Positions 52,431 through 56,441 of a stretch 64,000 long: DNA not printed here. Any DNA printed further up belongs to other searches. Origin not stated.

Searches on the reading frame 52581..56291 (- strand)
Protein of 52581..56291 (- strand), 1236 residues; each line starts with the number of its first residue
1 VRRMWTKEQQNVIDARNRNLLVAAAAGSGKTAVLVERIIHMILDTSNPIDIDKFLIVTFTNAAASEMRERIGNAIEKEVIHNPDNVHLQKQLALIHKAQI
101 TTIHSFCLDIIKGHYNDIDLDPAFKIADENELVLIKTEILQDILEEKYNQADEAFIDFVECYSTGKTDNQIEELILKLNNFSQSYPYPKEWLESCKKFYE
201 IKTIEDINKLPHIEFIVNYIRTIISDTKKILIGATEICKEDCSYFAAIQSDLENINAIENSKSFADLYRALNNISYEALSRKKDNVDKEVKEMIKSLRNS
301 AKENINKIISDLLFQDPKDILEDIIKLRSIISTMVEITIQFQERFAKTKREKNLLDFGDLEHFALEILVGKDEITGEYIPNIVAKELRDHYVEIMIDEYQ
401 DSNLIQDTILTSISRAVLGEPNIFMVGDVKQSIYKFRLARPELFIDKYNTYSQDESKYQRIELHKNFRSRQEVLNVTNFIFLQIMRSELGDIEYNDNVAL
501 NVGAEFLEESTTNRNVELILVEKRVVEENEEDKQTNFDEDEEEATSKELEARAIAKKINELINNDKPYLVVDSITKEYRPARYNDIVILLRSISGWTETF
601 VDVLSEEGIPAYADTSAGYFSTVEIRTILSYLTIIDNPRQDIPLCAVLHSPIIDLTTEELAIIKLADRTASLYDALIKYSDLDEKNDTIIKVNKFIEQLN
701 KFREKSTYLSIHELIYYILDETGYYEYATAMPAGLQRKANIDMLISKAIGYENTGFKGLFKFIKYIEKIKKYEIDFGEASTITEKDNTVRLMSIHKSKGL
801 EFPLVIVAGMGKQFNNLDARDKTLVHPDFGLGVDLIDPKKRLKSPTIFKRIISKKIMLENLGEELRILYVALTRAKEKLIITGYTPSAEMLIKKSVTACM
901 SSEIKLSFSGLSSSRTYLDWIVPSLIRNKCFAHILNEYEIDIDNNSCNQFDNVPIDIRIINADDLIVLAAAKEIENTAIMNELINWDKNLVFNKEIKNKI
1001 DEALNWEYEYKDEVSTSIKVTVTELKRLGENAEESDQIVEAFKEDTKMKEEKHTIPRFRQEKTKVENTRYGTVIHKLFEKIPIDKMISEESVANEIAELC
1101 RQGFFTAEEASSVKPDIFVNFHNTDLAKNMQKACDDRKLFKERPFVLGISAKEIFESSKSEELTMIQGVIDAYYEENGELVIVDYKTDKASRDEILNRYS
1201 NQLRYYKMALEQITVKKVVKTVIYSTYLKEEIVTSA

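Call 42: search_protein_families(library=pfam, proteins=[window:52581-56291:-], max_evalue=0.00001)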
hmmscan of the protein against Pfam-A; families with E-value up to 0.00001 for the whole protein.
window:52581-56291:- (1236 aa): 5 families
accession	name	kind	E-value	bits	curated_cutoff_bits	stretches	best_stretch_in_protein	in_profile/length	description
PF00580.27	UvrD-helicase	-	2.6e-54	185.2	23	1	5-451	1-270/271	UvrD/REP helicase N-terminal domain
PF13361.12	UvrD_C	-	6.7e-31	108.4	25.6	1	461-882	1-346/350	UvrD-like helicase C-terminal domain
PF13245.12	AAA_19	-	7e-16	59.1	25.1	1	14-437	8-134/134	AAA domain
PF13538.12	UvrD_C_2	-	3.9e-10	39.9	27.4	0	789-810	2-23/52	UvrD-like helicase C-terminal domain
PF12705.13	PDDEXK_1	-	6.5e-10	39.8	22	1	1061-1225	28-184/247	PD-(D/E)XK nuclease superfamily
